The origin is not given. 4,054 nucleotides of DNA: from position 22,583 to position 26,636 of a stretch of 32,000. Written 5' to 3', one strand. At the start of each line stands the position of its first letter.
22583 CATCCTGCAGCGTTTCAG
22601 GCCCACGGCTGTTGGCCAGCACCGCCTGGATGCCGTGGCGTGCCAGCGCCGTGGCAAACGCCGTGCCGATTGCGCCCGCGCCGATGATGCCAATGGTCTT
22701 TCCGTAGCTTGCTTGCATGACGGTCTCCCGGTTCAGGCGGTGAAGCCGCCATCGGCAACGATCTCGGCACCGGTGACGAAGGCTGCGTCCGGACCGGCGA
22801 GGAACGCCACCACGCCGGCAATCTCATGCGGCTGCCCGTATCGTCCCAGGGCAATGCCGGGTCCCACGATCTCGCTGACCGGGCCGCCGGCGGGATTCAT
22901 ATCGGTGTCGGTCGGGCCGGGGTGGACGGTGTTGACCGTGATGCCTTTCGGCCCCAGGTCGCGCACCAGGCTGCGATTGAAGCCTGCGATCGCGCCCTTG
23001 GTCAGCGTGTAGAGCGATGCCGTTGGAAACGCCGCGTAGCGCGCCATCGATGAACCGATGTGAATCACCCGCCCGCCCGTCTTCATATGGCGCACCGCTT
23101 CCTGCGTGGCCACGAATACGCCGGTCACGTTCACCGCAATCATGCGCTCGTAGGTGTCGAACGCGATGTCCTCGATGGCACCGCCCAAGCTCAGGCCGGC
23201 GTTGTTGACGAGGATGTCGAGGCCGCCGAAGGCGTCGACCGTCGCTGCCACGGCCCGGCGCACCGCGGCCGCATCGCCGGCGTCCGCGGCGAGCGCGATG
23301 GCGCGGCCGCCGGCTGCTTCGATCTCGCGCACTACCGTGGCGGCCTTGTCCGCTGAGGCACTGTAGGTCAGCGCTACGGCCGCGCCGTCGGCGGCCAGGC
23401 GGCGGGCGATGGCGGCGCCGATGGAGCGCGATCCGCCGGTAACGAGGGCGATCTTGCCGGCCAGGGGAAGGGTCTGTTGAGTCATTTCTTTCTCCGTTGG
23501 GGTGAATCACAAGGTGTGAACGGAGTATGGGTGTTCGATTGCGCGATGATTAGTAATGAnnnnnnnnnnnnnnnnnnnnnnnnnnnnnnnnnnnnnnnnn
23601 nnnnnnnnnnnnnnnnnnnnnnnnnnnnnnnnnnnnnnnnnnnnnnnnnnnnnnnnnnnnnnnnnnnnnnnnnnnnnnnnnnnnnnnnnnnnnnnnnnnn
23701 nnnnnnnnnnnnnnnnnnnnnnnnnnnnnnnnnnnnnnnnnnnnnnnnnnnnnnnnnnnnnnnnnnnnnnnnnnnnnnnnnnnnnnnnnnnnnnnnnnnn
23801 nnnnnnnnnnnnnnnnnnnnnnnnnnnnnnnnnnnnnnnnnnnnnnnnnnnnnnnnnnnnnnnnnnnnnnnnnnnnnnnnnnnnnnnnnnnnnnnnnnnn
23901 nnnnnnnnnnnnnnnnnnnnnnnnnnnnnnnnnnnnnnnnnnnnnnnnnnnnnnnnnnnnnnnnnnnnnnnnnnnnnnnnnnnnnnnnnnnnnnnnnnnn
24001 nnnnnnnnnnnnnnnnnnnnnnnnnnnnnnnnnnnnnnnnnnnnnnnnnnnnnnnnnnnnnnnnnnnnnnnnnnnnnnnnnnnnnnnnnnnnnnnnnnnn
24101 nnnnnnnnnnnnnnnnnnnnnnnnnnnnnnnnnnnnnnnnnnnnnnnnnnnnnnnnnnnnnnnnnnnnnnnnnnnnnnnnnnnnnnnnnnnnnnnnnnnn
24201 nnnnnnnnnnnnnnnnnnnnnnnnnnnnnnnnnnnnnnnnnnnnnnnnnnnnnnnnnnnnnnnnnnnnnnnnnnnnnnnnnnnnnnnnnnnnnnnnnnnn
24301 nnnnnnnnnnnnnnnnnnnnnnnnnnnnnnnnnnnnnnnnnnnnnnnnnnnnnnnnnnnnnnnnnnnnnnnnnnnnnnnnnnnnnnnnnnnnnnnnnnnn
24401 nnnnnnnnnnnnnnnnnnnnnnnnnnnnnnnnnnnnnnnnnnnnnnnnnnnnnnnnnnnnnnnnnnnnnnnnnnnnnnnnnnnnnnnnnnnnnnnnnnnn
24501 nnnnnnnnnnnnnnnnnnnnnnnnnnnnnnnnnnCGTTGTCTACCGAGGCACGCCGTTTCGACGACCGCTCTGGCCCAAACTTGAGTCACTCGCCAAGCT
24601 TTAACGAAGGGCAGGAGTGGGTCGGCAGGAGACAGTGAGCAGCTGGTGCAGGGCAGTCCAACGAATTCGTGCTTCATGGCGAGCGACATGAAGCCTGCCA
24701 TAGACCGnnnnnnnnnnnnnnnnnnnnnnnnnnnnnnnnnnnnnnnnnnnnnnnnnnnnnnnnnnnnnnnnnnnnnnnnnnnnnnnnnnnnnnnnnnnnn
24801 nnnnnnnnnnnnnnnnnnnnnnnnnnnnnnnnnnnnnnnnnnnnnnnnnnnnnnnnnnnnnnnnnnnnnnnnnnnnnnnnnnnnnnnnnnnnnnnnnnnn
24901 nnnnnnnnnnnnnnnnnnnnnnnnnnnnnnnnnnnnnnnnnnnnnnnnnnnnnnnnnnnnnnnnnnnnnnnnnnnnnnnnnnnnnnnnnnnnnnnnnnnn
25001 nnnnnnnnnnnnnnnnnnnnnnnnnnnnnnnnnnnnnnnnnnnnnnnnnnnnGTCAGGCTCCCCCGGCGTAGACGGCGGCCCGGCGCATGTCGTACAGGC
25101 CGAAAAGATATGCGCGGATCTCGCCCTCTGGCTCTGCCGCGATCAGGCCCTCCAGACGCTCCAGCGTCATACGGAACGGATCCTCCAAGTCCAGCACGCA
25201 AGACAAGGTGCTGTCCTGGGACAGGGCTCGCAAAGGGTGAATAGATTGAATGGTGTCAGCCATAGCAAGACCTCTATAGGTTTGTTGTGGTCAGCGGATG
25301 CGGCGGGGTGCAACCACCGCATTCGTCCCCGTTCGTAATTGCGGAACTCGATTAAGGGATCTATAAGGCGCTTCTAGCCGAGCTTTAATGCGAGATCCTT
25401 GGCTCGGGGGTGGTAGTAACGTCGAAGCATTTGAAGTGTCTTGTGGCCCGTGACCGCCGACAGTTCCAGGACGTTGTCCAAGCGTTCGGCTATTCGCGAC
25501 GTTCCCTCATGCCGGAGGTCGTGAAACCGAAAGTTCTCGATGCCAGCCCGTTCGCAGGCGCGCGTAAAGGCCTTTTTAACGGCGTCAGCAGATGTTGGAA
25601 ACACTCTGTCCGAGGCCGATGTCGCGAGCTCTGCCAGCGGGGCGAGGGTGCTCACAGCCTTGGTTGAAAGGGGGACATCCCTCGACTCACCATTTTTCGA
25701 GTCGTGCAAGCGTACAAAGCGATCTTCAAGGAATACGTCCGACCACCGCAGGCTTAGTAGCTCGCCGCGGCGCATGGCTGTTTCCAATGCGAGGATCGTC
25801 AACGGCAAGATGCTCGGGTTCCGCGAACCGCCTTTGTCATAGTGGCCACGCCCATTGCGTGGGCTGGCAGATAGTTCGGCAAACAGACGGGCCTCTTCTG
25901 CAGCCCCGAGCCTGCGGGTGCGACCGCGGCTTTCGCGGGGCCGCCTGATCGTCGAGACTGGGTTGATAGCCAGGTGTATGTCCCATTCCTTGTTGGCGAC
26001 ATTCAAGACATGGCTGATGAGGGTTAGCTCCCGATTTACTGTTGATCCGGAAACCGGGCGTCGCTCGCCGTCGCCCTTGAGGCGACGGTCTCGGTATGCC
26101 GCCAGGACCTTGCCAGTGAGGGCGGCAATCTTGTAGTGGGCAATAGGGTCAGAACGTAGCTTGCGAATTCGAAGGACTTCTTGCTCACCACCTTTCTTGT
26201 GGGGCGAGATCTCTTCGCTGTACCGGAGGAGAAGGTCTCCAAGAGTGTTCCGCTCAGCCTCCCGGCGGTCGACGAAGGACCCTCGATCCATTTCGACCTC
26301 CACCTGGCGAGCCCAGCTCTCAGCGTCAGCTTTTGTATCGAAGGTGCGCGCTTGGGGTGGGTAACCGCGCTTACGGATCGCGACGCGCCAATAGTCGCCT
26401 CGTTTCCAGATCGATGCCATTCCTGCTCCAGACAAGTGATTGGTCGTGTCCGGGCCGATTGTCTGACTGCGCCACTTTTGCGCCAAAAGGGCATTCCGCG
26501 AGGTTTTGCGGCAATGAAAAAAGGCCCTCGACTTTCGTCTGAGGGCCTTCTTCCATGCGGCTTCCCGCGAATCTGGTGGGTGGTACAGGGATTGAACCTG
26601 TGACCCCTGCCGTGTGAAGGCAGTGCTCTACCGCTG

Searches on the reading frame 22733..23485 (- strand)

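Call 51: search_protein_families(library=pfam, proteins=[window:22733-23485:-], max_evalue=0.001)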
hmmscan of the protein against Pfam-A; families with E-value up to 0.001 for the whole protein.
window:22733-23485:- (250 aa): 4 families
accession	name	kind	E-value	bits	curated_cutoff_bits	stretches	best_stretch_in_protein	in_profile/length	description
PF13561.12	adh_short_C2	-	1.2e-56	192.4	27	1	20-249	6-236/236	Enoyl-(Acyl carrier protein) reductase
PF00106.31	adh_short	-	1.3e-50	172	26.6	1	11-197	1-187/195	short chain dehydrogenase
PF08659.16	KR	-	7.7e-11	42.7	22.6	1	14-173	4-163/180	KR domain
PF01370.27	Epimerase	-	0.00033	20.6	20.9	1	13-146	1-116/240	NAD dependent epimerase/dehydratase family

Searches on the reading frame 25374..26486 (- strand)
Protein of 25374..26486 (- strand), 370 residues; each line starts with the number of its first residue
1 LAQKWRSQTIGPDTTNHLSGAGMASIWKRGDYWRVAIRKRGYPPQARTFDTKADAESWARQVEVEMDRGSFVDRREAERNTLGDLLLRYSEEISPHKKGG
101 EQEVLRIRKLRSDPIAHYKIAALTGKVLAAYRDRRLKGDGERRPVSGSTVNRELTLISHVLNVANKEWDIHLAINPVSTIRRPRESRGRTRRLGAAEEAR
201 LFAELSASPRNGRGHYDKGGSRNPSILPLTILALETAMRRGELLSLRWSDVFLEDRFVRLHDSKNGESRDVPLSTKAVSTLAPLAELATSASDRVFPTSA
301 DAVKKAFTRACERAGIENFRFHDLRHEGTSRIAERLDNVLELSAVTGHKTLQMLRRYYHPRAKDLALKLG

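Call 51: search_protein_families(library=pfam, proteins=[window:25374-26486:-], max_evalue=0.001)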
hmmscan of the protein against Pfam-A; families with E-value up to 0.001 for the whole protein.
window:25374-26486:- (370 aa): 2 families
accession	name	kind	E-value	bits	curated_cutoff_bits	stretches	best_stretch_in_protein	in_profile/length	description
PF00589.27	Phage_integrase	-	3.9e-25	89.1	27.1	1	230-362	28-170/172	Phage integrase family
PF24624.1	Int_N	-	0.00061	20.9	27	0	81-182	4-98/100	Phage integrase, N-terminal domain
